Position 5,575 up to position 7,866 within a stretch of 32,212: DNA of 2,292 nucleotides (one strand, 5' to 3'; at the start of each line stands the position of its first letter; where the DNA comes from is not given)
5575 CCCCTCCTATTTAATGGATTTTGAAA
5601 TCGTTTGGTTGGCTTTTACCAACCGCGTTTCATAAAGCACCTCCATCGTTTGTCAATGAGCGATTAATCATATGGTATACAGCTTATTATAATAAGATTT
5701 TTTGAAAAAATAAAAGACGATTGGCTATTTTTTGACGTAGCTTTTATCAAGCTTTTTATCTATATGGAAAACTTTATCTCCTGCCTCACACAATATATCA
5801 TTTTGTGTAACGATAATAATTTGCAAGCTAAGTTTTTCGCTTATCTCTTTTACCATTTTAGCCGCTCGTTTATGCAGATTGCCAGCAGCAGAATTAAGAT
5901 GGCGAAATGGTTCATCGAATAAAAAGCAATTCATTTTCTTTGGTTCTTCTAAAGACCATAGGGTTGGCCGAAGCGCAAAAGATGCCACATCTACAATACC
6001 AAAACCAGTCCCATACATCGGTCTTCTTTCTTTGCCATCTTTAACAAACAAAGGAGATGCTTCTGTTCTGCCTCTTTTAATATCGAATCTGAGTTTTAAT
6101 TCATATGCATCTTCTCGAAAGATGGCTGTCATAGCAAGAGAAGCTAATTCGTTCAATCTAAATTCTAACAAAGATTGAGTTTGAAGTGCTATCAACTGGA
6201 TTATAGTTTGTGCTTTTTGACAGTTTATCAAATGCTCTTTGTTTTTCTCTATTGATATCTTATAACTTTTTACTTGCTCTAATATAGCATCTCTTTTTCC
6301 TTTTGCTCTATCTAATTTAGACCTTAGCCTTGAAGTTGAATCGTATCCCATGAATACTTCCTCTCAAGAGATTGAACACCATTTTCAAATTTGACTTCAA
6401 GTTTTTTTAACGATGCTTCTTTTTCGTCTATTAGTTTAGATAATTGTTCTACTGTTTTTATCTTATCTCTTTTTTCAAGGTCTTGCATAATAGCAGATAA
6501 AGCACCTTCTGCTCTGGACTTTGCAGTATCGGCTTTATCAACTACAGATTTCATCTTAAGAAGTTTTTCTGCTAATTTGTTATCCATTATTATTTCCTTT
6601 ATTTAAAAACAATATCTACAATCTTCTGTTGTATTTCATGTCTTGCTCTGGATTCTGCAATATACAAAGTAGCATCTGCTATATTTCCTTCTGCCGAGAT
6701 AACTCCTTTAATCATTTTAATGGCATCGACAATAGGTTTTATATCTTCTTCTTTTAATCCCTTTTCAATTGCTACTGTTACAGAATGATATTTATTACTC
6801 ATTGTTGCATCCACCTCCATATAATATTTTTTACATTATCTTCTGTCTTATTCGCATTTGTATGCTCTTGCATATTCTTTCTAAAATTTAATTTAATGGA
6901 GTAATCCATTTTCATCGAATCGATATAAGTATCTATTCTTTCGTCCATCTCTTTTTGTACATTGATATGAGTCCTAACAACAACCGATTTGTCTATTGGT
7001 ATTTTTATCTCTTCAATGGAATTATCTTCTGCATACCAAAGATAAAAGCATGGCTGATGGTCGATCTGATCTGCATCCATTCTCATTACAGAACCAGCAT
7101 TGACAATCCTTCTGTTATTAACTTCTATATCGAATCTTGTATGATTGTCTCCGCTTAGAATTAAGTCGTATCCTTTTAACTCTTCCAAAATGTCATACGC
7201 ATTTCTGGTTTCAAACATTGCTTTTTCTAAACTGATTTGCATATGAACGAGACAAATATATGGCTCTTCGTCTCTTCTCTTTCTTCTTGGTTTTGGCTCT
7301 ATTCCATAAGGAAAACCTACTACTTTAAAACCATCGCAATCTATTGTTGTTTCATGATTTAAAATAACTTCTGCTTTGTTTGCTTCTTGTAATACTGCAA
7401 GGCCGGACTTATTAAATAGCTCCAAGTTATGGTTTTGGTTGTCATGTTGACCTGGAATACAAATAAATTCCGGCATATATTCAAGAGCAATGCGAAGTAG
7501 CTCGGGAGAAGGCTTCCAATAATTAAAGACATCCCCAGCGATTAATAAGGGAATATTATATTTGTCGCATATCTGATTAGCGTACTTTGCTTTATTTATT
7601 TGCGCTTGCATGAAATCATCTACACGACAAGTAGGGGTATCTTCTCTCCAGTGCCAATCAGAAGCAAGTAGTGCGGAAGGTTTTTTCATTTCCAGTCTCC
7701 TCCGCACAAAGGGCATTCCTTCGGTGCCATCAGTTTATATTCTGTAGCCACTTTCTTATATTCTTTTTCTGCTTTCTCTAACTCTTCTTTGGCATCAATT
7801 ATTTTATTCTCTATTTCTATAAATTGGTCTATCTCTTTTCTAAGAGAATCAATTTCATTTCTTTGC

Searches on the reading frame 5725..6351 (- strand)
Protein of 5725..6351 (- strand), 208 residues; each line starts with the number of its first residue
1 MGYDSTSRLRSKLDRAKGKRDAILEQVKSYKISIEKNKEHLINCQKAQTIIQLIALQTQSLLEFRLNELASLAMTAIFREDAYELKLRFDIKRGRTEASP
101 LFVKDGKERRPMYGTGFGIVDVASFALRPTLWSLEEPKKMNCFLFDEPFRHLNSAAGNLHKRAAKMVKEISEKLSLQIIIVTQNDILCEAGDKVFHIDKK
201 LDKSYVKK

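Call 20: find_encoding_contigs(protein=window:5725-6351:-, flank=6000, max_places=10)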
Protein window:5725-6351:- (208 aa): 12 contigs read that carry it; 3 places shown.
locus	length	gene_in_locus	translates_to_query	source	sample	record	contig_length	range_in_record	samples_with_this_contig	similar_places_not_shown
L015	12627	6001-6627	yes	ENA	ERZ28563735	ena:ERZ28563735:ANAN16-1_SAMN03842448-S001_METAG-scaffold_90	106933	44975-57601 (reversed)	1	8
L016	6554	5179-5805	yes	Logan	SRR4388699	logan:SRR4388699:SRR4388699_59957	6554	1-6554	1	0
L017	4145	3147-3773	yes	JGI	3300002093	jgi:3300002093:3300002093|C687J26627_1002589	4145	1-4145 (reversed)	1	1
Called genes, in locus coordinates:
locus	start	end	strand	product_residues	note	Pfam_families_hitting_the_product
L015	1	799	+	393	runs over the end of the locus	-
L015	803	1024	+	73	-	-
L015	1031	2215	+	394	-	PF00154:RecA_N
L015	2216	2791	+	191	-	PF11860:Muramidase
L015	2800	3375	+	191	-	-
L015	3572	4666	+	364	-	PF13175:AAA_15 (weak), PF13476:AAA_23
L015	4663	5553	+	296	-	PF00149:Metallophos (weak)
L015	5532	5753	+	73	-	-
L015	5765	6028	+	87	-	-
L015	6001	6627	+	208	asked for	-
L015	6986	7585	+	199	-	-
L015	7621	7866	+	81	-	-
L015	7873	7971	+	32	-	-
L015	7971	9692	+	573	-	-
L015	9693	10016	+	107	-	-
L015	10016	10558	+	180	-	PF00383:dCMP_cyt_deam_1, PF14437:MafB19-deam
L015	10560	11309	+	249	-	PF02348:CTP_transf_3, PF12804:NTP_transf_3 (weak)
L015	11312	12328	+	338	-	PF01408:GFO_IDH_MocA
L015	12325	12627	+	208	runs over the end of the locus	-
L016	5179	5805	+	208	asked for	-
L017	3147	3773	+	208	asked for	-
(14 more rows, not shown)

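Call 21: find_related_loci(query=window:5725-6351:-, collection=viral_contigs, flank=5000)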
Query window:5725-6351:- (208 aa) in viral_contigs; peptide patterns used: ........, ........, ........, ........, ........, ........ (x = any residue, [..] = any of these).
7 stretches matched a pattern, but none encodes a relative of the query by tblastn (E <= 1e-3).

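Call 28: find_related_loci(query=window:5725-6351:-, collection=metagenome_contigs, flank=4000)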
Query window:5725-6351:- (208 aa) in metagenome_contigs; peptide patterns used: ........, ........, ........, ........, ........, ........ (x = any residue, [..] = any of these).
136 stretches matched a pattern; 1 encode a relative of the query (tblastn E <= 1e-3); 1 distinct loci.
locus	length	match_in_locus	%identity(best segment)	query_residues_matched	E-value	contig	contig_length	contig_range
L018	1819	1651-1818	96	1-56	1e-32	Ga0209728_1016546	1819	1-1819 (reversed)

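Call 34: search_protein_families(library=ncbifam, proteins=[window:5725-6351:-], max_evalue=1)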
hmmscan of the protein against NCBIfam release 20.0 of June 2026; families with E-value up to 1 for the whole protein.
window:5725-6351:- (208 aa): 3 families
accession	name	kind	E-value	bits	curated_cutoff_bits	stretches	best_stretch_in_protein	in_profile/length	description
NF041034.1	Rad50_Sulf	equivalog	0.00084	17.3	1000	1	174-207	834-867/872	DNA double-strand break repair ATPase Rad50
NF040933.2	ABC_arch_GlcV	equivalog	0.0036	16.2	450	1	140-186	160-205/357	glucose ABC transporter ATP-binding protein GlcV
TIGR00634.1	recN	equivalog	0.019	13.9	407.85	1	157-201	477-519/563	DNA repair protein RecN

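Call 87: find_homologous_proteins(query=window:5725-6351:-, max_evalue=1e-10)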
Query window:5725-6351:- (208 aa): 64 proteins with E <= 1e-10 among 127 candidates.
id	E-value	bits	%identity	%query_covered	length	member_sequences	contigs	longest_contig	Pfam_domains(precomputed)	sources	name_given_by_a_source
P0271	4.3e-129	446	99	100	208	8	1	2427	-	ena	-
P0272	2.8e-114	398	87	100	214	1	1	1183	-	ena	-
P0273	1.6e-86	307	67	100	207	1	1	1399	-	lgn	-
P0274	5.1e-81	289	67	92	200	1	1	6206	-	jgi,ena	-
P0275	2.7e-77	277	60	99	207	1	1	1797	-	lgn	-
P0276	1.3e-71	258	58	97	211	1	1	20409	-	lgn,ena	-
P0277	1.1e-66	242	58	97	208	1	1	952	-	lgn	-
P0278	9.3e-66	239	54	96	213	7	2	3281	-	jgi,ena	-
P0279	1.0e-65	239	54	99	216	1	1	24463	-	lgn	-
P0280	1.4e-62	229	52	100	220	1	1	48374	-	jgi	jgi:DNA repair exonuclease SbcCD ATPase subunit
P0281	7.3e-56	207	49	97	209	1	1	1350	-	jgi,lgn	jgi:chromosome segregation ATPase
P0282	3.7e-52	195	51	88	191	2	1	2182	-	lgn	-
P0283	1.3e-41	161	43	95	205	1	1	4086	-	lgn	-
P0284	4.3e-40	156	40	93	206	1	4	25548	PF02463.26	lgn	-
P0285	2.7e-37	147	41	98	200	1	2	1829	-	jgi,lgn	-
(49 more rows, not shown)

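Call 88: find_encoding_contigs(protein=P0272, flank=5000, max_places=3)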
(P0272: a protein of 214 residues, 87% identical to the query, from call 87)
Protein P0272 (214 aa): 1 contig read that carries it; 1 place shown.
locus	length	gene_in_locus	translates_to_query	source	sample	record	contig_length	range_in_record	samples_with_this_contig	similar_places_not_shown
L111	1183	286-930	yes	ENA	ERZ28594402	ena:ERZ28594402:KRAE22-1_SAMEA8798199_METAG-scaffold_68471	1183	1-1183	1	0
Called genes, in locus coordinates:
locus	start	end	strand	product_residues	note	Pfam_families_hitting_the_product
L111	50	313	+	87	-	-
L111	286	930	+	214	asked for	-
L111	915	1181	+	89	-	?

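Call 89: find_encoding_contigs(protein=P0274, flank=6000, max_places=3)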
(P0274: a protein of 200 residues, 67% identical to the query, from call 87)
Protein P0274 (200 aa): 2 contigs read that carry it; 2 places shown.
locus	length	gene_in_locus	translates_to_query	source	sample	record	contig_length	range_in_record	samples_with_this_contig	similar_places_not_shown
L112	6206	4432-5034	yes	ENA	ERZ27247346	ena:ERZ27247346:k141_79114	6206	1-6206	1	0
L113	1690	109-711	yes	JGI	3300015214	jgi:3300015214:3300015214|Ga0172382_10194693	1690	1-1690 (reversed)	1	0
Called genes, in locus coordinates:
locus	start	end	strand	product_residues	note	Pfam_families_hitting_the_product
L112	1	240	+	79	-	?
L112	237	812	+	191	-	PF02945:Endonuclease_7 (weak)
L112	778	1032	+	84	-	-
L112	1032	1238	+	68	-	-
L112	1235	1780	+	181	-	-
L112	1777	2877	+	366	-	PF13175:AAA_15 (weak), PF13476:AAA_23 (faint)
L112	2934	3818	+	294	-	PF00149:Metallophos (weak)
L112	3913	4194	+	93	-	-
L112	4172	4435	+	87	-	-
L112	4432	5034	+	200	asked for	-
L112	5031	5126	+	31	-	-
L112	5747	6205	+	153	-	?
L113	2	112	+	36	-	?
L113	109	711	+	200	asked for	-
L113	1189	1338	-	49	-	-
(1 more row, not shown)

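Call 90: find_encoding_contigs(protein=P0276, flank=6000, max_places=3)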
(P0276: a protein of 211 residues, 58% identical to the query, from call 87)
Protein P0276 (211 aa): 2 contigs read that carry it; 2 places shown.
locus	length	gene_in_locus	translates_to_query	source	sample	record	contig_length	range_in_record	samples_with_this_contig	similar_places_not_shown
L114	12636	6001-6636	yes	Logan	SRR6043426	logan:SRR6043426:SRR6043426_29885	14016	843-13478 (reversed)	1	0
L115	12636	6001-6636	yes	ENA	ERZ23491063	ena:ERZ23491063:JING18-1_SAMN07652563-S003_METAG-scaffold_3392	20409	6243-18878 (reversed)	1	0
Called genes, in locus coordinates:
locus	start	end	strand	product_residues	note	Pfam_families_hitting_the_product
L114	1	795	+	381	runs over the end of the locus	-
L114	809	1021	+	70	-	-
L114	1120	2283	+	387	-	PF00154:RecA_N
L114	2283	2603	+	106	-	-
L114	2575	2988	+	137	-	-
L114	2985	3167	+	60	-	-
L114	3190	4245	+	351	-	PF13476:AAA_23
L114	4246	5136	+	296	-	PF12850:Metallophos_2 (weak)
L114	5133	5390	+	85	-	-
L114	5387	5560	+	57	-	-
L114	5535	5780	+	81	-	-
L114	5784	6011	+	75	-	-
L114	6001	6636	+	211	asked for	-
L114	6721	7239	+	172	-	-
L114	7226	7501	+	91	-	PF00574:CLP_protease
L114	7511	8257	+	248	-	PF02348:CTP_transf_3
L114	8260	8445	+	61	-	-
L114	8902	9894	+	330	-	PF01408:GFO_IDH_MocA (weak)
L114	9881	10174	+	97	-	-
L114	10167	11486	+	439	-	PF01041:DegT_DnrJ_EryC1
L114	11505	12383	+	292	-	PF03102:NeuB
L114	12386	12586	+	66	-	-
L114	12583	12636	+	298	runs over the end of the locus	?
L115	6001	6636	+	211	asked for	-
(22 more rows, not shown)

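Call 96: search_protein_families(library=pfam, proteins=[L111:915-1181:+, L114:6721-7236:+], max_evalue=0.1)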
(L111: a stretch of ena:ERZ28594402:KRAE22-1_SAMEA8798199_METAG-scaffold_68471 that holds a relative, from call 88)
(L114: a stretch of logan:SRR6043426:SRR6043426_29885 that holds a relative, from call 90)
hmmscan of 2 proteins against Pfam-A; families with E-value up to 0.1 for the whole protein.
L111:915-1181:+ (89 aa): 0 families

L114:6721-7236:+ (172 aa): 2 families
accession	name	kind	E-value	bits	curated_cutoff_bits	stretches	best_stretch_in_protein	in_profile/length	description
PF00574.28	CLP_protease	-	0.0016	18.8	20.2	1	102-168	26-92/182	Clp protease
PF21827.1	New_glue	-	0.01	16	31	1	1-37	1-38/94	New glue protein family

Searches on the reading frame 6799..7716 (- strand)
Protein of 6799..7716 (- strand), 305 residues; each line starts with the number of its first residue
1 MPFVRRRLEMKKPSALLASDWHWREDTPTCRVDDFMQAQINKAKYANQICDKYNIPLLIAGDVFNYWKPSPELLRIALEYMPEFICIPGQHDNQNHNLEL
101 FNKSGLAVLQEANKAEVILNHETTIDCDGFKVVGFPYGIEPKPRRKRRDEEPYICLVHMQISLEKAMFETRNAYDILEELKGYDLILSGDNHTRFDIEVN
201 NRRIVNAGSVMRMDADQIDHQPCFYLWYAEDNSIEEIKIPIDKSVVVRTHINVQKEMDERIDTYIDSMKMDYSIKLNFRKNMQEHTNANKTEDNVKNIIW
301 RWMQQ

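Call 66: find_related_loci(query=window:6799-7716:-, collection=viral_contigs, flank=7000)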
Query window:6799-7716:- (305 aa) in viral_contigs; peptide patterns used: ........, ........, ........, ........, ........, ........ (x = any residue, [..] = any of these).
10 stretches matched a pattern; 6 encode a relative of the query (tblastn E <= 1e-3); 6 distinct loci.
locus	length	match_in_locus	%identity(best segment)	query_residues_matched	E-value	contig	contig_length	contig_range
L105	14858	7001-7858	37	5-301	6e-63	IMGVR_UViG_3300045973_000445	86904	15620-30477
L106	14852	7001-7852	39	10-299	1e-60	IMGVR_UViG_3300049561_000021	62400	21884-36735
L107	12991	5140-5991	38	10-299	1e-59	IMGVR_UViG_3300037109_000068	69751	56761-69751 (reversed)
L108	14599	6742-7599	35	11-305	1e-58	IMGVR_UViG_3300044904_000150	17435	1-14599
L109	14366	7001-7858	35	11-305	1e-58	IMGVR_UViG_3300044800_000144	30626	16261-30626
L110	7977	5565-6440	35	7-301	6e-56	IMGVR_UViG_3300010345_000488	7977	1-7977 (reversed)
